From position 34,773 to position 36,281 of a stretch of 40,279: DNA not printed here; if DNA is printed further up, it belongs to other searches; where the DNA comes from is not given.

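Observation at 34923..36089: Histidine kinase with a photoactive-yellow-protein (PYP) sensor domain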

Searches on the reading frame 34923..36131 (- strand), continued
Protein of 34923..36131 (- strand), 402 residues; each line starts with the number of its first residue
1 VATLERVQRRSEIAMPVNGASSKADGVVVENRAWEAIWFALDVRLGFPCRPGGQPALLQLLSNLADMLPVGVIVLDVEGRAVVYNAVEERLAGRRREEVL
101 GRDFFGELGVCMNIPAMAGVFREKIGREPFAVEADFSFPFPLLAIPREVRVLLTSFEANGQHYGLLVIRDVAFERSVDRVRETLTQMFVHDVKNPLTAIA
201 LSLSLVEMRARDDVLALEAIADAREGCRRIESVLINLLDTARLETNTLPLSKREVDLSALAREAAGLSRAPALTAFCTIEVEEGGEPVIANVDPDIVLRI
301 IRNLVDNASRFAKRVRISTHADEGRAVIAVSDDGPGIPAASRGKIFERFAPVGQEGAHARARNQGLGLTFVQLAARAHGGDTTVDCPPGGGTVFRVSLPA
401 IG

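Call 11: find_homologous_proteins(query=window:34923-36131:-, max_evalue=0.00001)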
Query window:34923-36131:- (402 aa): 780 proteins with E <= 0.00001 among 8000 candidates; the best 120 are listed.
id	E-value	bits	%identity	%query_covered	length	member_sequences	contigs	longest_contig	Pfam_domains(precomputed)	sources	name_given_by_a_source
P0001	2.1e-216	736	99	86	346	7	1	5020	PF02518.32,PF00512.32,PF00989.32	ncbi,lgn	-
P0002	3.2e-172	591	82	83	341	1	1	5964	PF02518.32,PF00512.32,PF00989.32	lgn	-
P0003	7.9e-158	543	72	86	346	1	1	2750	PF02518.32,PF00512.32,PF00989.32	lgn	-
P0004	1.6e-152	526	72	85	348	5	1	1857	PF02518.32,PF00512.32,PF00989.32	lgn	-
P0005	2.0e-115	404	58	85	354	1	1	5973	PF02518.32,PF00512.32,PF00989.32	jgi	jgi:photoactive yellow protein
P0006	9.8e-112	392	56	86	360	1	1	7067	PF08448.17,PF02518.32,PF00512.32,PF00989.32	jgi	jgi:photoactive yellow protein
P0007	2.4e-111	390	54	86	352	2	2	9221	PF02518.32,PF00512.32,PF00989.32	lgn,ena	-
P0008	7.8e-110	385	55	86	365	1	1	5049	PF02518.32,PF00512.32,PF00989.32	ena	-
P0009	2.4e-109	384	54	86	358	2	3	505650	PF02518.32,PF00512.32,PF00989.32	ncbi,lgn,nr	ncbi:MAG: HAMP domain-containing sensor histidine kinase [Archangium sp.]|nr:HAMP domain-containing 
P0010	3.0e-109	384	57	85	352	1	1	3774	PF13581.13,PF02518.32,PF00512.32,PF00989.32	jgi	jgi:photoactive yellow protein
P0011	7.6e-109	382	55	85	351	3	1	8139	PF02518.32,PF00512.32,PF00989.32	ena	-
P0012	3.3e-108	380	55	86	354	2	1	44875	PF08448.17,PF02518.32,PF00512.32,PF00989.32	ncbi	-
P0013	2.2e-106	374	53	86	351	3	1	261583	PF02518.32,PF00512.32,PF00989.32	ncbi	-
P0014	3.7e-106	373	54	86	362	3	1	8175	PF02518.32,PF00512.32,PF00989.32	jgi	jgi:two-component system, OmpR family, phosphate regulon sensor histidine kinase PhoR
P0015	4.4e-106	373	52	86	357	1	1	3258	PF08448.17,PF02518.32,PF00512.32,PF00989.32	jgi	jgi:photoactive yellow protein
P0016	4.7e-106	373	54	86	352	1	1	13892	PF02518.32,PF00512.32,PF00989.32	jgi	jgi:photoactive yellow protein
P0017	5.2e-106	373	53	85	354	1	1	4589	PF08448.17,PF02518.32,PF00512.32,PF00989.32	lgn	-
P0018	1.7e-105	371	53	84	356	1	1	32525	PF02518.32,PF00512.32,PF00989.32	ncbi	-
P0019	6.3e-93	330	49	85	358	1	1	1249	PF08448.17,PF02518.32,PF00512.32,PF00989.32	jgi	jgi:photoactive yellow protein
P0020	3.0e-92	328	49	85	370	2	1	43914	PF08448.17,PF02518.32,PF00512.32,PF00989.32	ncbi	ncbi:MAG: ATP-binding protein [Polyangiaceae bacterium]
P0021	1.0e-91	326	48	86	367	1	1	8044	PF08448.17,PF02518.32,PF00512.32,PF00989.32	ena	-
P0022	3.6e-91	324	54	71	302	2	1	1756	PF13581.13,PF02518.32,PF00512.32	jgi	jgi:signal transduction histidine kinase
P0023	1.6e-90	322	47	88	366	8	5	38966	PF08448.17,PF02518.32,PF00512.32,PF00989.32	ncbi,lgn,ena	-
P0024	2.4e-89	318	47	86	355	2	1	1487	PF08448.17,PF02518.32,PF00512.32,PF00989.32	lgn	-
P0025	4.6e-86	307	49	85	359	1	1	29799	PF08448.17,PF02518.32,PF00512.32,PF00989.32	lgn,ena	-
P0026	9.8e-85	303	45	85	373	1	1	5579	PF08448.17,PF02518.32,PF00512.32,PF00989.32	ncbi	-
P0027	9.8e-85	303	53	72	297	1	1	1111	PF02518.32,PF00512.32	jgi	jgi:signal transduction histidine kinase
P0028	1.4e-84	302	45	85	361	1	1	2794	PF08448.17,PF02518.32,PF00512.32,PF00989.32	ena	-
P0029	2.8e-84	301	46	86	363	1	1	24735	PF13581.13,PF08448.17,PF02518.32,PF00512.32,PF00989.32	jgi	-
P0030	1.4e-82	296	43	85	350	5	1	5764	PF02518.32,PF00512.32,PF00989.32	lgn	-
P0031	3.8e-82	294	46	85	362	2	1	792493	PF02518.32,PF00512.32,PF00989.32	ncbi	-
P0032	8.4e-82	293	45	85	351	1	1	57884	PF08448.17,PF02518.32,PF00512.32,PF00989.32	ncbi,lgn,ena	-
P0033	9.3e-82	293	46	85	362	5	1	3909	PF13581.13,PF08448.17,PF02518.32,PF00512.32,PF00989.32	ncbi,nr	ncbi:MAG TPA: HAMP domain-containing sensor histidine kinase [Polyangiaceae bacterium LLY-WYZ-14_1]|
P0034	2.6e-80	288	44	86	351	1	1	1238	PF02518.32,PF00512.32,PF00989.32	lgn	-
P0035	3.0e-80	288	42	84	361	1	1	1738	PF02518.32,PF00512.32,PF00989.32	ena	-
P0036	3.1e-80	288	46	85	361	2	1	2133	PF02518.32,PF00512.32,PF00989.32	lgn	-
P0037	6.0e-80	287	45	85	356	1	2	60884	PF08448.17,PF02518.32,PF00512.32,PF00989.32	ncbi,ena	-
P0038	2.9e-79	285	43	85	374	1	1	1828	PF13581.13,PF08448.17,PF02518.32,PF00512.32,PF00989.32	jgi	jgi:photoactive yellow protein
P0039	7.2e-78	280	44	85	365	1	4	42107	PF08448.17,PF02518.32,PF00512.32,PF00989.32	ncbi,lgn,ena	-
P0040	1.1e-76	276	43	84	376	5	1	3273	PF08448.17,PF02518.32,PF00512.32,PF00989.32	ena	-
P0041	7.4e-76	274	42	85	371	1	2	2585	PF13581.13,PF08448.17,PF02518.32,PF00512.32,PF00989.32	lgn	-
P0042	8.3e-76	273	43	87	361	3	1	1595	PF08448.17,PF02518.32,PF00512.32,PF00989.32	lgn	-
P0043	8.4e-75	270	45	83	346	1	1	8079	PF08448.17,PF02518.32,PF00512.32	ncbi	-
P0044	1.1e-74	270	43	85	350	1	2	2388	PF08448.17,PF02518.32,PF00512.32,PF00989.32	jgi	jgi:photoactive yellow protein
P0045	3.7e-74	268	44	84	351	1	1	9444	PF08448.17,PF02518.32,PF00512.32,PF00989.32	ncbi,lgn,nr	ncbi:MAG: histidine kinase [Myxococcaceae bacterium]|nr:histidine kinase [Myxococcaceae bacterium]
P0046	5.6e-73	264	43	85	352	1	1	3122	PF13581.13,PF08448.17,PF02518.32,PF00512.32,PF00989.32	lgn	-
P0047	4.2e-71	258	44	85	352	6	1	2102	PF02518.32,PF00512.32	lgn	-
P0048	1.0e-70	257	43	86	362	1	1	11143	PF08448.17,PF02518.32,PF00512.32,PF00989.32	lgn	-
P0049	1.2e-70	257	43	85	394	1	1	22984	PF02518.32,PF00512.32,PF00989.32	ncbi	-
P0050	3.5e-70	255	43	85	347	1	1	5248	PF02518.32,PF00512.32,PF00989.32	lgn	-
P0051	4.4e-70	255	43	83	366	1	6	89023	PF08448.17,PF02518.32,PF00512.32,PF00989.32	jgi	jgi:two-component system phosphate regulon sensor histidine kinase PhoR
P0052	1.7e-69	253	42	88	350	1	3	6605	PF02518.32,PF00512.32,PF00989.32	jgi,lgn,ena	-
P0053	4.3e-69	251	43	83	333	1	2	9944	PF02518.32,PF00512.32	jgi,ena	-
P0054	1.4e-66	243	43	83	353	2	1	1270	PF08448.17,PF02518.32,PF00512.32,PF00989.32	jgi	jgi:photoactive yellow protein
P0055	1.7e-66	243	43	85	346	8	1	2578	PF13581.13,PF08448.17,PF02518.32,PF00512.32,PF00989.32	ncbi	-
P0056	6.7e-66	241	42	83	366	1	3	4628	PF13581.13,PF02518.32,PF00512.32,PF00989.32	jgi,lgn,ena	-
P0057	3.8e-65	238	41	86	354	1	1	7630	PF02518.32,PF00512.32,PF00989.32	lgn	-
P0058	1.7e-64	236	40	83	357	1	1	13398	PF08448.17,PF02518.32,PF00512.32,PF00989.32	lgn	-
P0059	4.1e-64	235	40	83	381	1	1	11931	PF13581.13,PF08448.17,PF02518.32,PF00512.32,PF00989.32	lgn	-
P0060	1.8e-63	233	41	85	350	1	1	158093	PF08448.17,PF02518.32,PF00512.32,PF00989.32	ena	-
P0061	4.1e-63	232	39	85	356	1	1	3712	PF08448.17,PF02518.32,PF00512.32,PF00989.32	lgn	-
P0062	2.4e-62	229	40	83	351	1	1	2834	PF13581.13,PF02518.32,PF00512.32,PF00989.32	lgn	-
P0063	3.3e-62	229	38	82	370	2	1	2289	PF08448.17,PF02518.32,PF00989.32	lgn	-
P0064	9.9e-58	214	37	85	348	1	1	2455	PF08448.17,PF02518.32,PF00512.32,PF00989.32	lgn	-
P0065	1.2e-57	214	39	85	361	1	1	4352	PF08448.17,PF02518.32,PF00512.32,PF00989.32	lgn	-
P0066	1.2e-57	214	39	83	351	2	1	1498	PF13581.13,PF02518.32,PF00512.32,PF00989.32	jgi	-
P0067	1.1e-56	211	39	86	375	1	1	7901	PF08448.17,PF02518.32,PF00512.32,PF00989.32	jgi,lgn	jgi:photoactive yellow protein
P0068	1.2e-50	191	37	85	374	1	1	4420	PF08448.17,PF02518.32,PF00512.32,PF00989.32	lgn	-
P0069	5.1e-31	126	36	59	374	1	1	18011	PF02518.32,PF00512.32,PF00072.31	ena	-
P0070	1.1e-30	125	40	56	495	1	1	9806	PF13426.14,PF08448.17,PF02518.32,PF00512.32,PF00989.32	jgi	jgi:PAS domain S-box-containing protein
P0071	2.4e-30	124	36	58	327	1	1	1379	PF02518.32,PF00512.32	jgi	jgi:signal transduction histidine kinase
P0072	4.8e-27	113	34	59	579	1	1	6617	PF13185.13,PF01590.33,PF08448.17,PF02518.32,PF13492.13,PF00512.32,PF00989.32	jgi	jgi:PAS domain S-box-containing protein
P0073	9.7e-27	112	36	56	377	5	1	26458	PF02518.32,PF00512.32,PF00072.31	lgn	-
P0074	1.4e-26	112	34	57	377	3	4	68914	PF02518.32,PF00512.32,PF00072.31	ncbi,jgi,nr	ncbi:MAG TPA: hybrid sensor histidine kinase/response regulator [Candidatus Methylomirabilis sp.]|jg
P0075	1.0e-24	105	34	58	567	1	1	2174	PF00672.31,PF02518.32,PF00512.32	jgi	jgi:signal transduction histidine kinase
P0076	5.5e-24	103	34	57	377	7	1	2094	PF02518.32,PF00512.32,PF00072.31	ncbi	ncbi:MAG: ATP-binding protein [Candidatus Methylomirabilales bacterium]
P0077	6.8e-23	99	36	55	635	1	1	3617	PF00672.31,PF05228.20,PF02518.32,PF00512.32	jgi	jgi:signal transduction histidine kinase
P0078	1.2e-22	99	28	82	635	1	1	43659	PF08447.19,PF13426.14,PF13188.14,PF08448.17,PF02518.32,PF00512.32,PF00989.32,PF00072.31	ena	-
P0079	1.9e-22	98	33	61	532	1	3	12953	PF08447.19,PF13185.13,PF01590.33,PF02518.32,PF00512.32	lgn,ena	-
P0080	1.9e-22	98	32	54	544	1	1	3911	PF13426.14,PF13188.14,PF02518.32,PF00512.32,PF00072.31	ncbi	-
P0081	2.3e-22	98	31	54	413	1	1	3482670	PF13185.13,PF01590.33,PF02518.32,PF00512.32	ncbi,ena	-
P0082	8.7e-22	96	36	52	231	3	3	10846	PF02518.32,PF00512.32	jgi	jgi:signal transduction histidine kinase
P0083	8.9e-22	96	33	61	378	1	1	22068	PF02518.32,PF00512.32,PF00072.31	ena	-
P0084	1.1e-21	95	34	61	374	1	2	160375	PF02518.32,PF00512.32,PF00072.31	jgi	jgi:two-component system, sensor histidine kinase and response regulator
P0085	2.3e-21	94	35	55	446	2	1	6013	PF02518.32,PF00512.32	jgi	jgi:signal transduction histidine kinase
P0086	3.6e-21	94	29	55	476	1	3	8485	PF13596.13,PF13426.14,PF13188.14,PF24820.2,PF08448.17,PF02518.32,PF00512.32,PF00989.32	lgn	-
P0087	4.5e-21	93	35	61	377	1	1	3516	PF02518.32,PF00512.32,PF00072.31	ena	-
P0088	4.9e-21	93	34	56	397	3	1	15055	PF02518.32,PF00512.32,PF00072.31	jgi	jgi:two-component system, sensor histidine kinase and response regulator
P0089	5.3e-21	93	34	57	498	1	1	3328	PF00672.31,PF02518.32,PF00512.32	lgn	-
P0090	8.1e-21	93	30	87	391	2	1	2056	PF13426.14,PF13188.14,PF13581.13,PF08448.17,PF02518.32,PF00512.32,PF00989.32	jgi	-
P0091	9.6e-21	92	33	55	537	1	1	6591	PF13426.14,PF13188.14,PF02518.32,PF00512.32,PF00989.32,PF00072.31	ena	-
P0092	1.5e-20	92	32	60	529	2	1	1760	PF08447.19,PF13185.13,PF02518.32,PF00512.32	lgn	-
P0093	2.7e-20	91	30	56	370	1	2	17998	PF02518.32,PF00512.32,PF00072.31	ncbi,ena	-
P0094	3.1e-20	91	31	59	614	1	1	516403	PF00672.31,PF12860.14,PF13581.13,PF08448.17,PF02518.32,PF00512.32,PF00989.32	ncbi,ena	-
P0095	3.8e-20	90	41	30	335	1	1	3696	PF13188.14,PF08448.17,PF00211.26,PF00989.32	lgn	-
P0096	3.8e-20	90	32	59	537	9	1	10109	PF13185.13,PF01590.33,PF08448.17,PF02518.32,PF13492.13,PF00512.32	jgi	jgi:signal transduction histidine kinase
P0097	5.3e-20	90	31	64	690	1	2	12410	PF13426.14,PF13188.14,PF13185.13,PF01590.33,PF08448.17,PF02518.32,PF13492.13,PF00512.32,PF00989.32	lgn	-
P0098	5.3e-20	90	31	55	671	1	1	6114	PF13185.13,PF01590.33,PF02518.32,PF13492.13,PF00512.32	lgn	-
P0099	1.1e-19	89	30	63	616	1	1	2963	PF13185.13,PF01590.33,PF02518.32,PF13492.13,PF00512.32,PF00989.32,PF11849.15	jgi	jgi:PAS domain S-box-containing protein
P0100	1.5e-19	88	36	53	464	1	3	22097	PF00672.31,PF13581.13,PF02518.32,PF00512.32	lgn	-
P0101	1.5e-19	88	36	57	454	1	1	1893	PF00672.31,PF13581.13,PF02518.32,PF00512.32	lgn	-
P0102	2.1e-19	88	29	56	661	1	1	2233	PF13581.13,PF02518.32,PF00512.32,PF00072.31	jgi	jgi:signal transduction histidine kinase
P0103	2.2e-19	88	33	55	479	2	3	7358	PF00672.31,PF02518.32,PF00512.32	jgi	-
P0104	3.4e-19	87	34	62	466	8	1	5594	PF00672.31,PF02518.32,PF00512.32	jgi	jgi:heavy metal sensor kinase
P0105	3.7e-19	87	25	85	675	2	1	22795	PF08447.19,PF13426.14,PF13188.14,PF13185.13,PF01590.33,PF08448.17,PF02518.32,PF13492.13,PF00512.32,PF00989.32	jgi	jgi:PAS domain S-box-containing protein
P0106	3.8e-19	87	30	82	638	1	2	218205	PF13188.14,PF13185.13,PF12860.14,PF01590.33,PF08448.17,PF02518.32,PF13492.13,PF00512.32,PF00989.32,PF00072.31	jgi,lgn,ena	-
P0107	9.6e-19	86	39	52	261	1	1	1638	PF00672.31,PF02518.32,PF00512.32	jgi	jgi:signal transduction histidine kinase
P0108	1.4e-18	85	33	67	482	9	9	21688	PF00672.31,PF02518.32,PF00512.32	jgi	jgi:two-component system, OmpR family, sensor kinase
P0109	1.4e-18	85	32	59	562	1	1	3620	PF02518.32,PF00512.32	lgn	-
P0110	1.5e-18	85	34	57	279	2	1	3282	PF13581.13,PF02518.32,PF00512.32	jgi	jgi:signal transduction histidine kinase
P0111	2.1e-18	85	27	82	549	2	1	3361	PF13426.14,PF13188.14,PF13581.13,PF08448.17,PF02518.32,PF00512.32,PF00989.32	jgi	jgi:PAS domain S-box-containing protein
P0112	2.4e-18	84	32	56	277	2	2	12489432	PF02518.32,PF00512.32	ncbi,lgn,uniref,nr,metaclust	ncbi:signal transduction histidine kinase [Archangium gephyra]|uniref:histidine kinase n=1 Tax=Archa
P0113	2.5e-18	84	30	55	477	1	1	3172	PF02518.32,PF00512.32,PF13493.12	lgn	-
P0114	2.7e-18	84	35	54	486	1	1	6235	PF00672.31,PF02518.32,PF00512.32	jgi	jgi:heavy metal sensor kinase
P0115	2.8e-18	84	27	77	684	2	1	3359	PF13426.14,PF13188.14,PF13185.13,PF01590.33,PF08448.17,PF02518.32,PF13492.13,PF00512.32,PF00989.32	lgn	-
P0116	2.9e-18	84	34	56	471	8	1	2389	PF00672.31,PF02518.32,PF00512.32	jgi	-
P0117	3.0e-18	84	28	62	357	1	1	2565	PF08448.17,PF02518.32,PF00512.32,PF13589.13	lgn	-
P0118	3.3e-18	84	31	56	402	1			PF02518.32,PF00512.32,PF00072.31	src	-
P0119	3.8e-18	84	37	50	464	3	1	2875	PF00672.31,PF26769.1,PF13581.13,PF02518.32,PF00512.32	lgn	-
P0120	5.0e-18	83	29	85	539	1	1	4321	PF13581.13,PF02518.32,PF00512.32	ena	-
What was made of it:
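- All orthologues listed as E <= 1e-50 in call 11 are 297-394 aa and cover about 71-88% of the 402-aa query.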

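Call 15: list_cluster_members(proteins=[P0001, P0009, P0013, P0031])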
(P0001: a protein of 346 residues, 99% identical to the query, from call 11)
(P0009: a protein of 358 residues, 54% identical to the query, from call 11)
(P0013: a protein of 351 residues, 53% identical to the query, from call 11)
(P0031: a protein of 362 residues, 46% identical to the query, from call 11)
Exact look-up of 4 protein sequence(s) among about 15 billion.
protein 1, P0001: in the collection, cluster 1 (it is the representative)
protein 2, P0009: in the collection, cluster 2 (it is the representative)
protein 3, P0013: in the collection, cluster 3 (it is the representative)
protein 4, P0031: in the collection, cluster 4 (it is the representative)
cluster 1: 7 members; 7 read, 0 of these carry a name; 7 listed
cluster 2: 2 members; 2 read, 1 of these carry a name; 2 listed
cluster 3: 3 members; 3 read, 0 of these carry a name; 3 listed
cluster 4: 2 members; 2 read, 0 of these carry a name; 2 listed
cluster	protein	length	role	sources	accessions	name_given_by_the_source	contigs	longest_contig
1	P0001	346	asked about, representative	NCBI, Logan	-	-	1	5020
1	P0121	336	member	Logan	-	-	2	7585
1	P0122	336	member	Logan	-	-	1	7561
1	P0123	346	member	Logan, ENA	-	-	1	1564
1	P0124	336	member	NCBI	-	-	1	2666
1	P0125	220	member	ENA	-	-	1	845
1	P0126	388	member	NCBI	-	-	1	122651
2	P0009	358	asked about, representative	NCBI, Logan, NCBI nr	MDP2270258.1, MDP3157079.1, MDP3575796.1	MAG: HAMP domain-containing sensor histidine kinase [Archangium sp.] | HAMP domain-containing sensor histidine kinase [Archangium sp.]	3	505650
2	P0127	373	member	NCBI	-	-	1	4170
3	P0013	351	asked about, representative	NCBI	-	-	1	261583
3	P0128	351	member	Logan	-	-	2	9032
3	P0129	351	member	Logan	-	-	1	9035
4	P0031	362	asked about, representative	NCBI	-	-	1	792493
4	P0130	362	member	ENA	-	-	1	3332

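Call 23: find_encoding_contigs(protein=P0009, flank=10000, max_places=2)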
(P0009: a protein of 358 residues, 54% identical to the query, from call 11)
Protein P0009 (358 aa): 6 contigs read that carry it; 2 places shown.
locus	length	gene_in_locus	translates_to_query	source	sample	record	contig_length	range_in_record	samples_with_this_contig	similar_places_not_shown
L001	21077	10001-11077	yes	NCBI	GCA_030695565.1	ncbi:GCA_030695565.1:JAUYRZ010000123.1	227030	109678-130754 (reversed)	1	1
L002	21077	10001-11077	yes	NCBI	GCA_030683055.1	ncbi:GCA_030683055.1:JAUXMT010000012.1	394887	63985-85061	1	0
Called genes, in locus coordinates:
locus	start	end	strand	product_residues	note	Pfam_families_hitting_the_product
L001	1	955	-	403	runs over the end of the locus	PF00902:TatC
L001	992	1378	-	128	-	PF02416:TatA_B_E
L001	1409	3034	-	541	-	-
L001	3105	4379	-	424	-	PF07690:MFS_1, PF00083:Sugar_tr (weak), PF07690:MFS_1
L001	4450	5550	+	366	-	-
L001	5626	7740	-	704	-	PF00672:HAMP (weak), PF00015:MCPsignal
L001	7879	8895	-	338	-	-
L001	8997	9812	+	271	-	PF06724:DUF1206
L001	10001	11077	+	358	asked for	PF00989:PAS, PF00512:HisKA (weak), PF02518:HATPase_c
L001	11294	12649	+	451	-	PF00069:Pkinase, PF07714:PK_Tyr_Ser-Thr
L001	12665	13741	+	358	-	PF08308:PEGA (faint)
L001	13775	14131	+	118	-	-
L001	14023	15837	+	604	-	PF07715:Plug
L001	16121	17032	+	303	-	-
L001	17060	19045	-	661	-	PF13522:GATase_6, PF13537:GATase_7, PF00733:Asn_synthase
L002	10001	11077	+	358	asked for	PF00989:PAS, PF00512:HisKA (weak), PF02518:HATPase_c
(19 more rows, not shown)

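Call 24: find_encoding_contigs(protein=P0013, flank=10000, max_places=2)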
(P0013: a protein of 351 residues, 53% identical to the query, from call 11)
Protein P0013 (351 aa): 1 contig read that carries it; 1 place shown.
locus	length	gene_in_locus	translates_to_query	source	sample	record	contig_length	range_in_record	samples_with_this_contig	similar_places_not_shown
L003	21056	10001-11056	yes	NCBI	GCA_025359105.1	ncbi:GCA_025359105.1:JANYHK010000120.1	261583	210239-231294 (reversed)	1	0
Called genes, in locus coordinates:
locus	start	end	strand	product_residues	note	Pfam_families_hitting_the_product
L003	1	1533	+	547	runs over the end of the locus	PF00342:PGI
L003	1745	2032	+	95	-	PF04972:BON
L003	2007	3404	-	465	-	PF13428:TPR_14 (faint), PF07719:TPR_2 (faint), PF13181:TPR_8 (faint), PF13424:TPR_12 (weak), PF14559:TPR_19 (weak)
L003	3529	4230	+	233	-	PF14224:DUF4331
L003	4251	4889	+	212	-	PF14224:DUF4331 (faint)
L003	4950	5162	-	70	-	-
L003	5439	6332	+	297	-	-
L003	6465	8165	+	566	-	PF00749:tRNA-synt_1c, PF03950:tRNA-synt_1c_C, PF20974:tRNA-synt_1c_C2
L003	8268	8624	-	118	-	PF02830:V4R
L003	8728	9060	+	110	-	-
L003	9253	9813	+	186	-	PF00989:PAS, PF08448:PAS_4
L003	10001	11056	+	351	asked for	PF00989:PAS (faint), PF00512:HisKA, PF02518:HATPase_c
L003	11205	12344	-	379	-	-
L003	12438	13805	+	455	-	PF00067:p450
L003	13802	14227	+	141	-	PF04391:DUF533 (weak), PF05099:TerB (weak)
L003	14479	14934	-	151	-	-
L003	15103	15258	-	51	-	-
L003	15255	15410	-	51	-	-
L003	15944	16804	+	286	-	PF01370:Epimerase (faint), PF05368:NmrA, PF13460:NAD_binding_10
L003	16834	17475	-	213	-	PF03886:ABC_trans_aux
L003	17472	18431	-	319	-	PF02470:MlaD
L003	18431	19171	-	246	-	PF00005:ABC_tran, PF13304:AAA_21 (faint)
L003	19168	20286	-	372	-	PF01740:STAS (weak), PF13466:STAS_2, PF02405:MlaE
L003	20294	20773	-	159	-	PF12732:YtxH (weak)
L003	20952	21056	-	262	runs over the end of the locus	-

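Call 25: find_encoding_contigs(protein=P0031, flank=10000, max_places=2)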
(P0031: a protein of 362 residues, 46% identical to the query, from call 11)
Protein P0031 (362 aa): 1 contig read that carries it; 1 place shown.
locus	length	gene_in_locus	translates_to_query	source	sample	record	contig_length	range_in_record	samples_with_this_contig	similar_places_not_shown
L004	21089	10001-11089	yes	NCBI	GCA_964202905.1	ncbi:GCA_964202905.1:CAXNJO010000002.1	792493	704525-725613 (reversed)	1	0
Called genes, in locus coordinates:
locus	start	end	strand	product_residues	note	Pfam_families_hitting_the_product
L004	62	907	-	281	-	PF13414:TPR_11 (faint)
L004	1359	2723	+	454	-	-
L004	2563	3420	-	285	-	-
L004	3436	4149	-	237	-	PF00027:cNMP_binding, PF13545:HTH_Crp_2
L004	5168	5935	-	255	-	PF13443:HTH_26 (weak), PF13560:HTH_31, PF01381:HTH_3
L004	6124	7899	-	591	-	PF08378:NERD, PF13191:AAA_16 (weak), PF00580:UvrD-helicase (faint), PF13245:AAA_19 (weak), PF13604:AAA_30 (weak)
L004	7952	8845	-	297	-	PF13551:HTH_29 (faint), PF13384:HTH_23 (faint)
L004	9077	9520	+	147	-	PF04386:SspB (weak)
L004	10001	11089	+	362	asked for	PF00989:PAS (weak), PF00512:HisKA, PF02518:HATPase_c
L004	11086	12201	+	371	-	PF13367:PrsW-protease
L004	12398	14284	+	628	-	PF00112:Peptidase_C1 (faint), PF01483:P_proprotein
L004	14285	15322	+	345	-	PF12146:Hydrolase_4 (weak), PF00561:Abhydrolase_1, PF12697:Abhydrolase_6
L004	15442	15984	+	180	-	PF07152:YaeQ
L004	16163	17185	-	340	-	-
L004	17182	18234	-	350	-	-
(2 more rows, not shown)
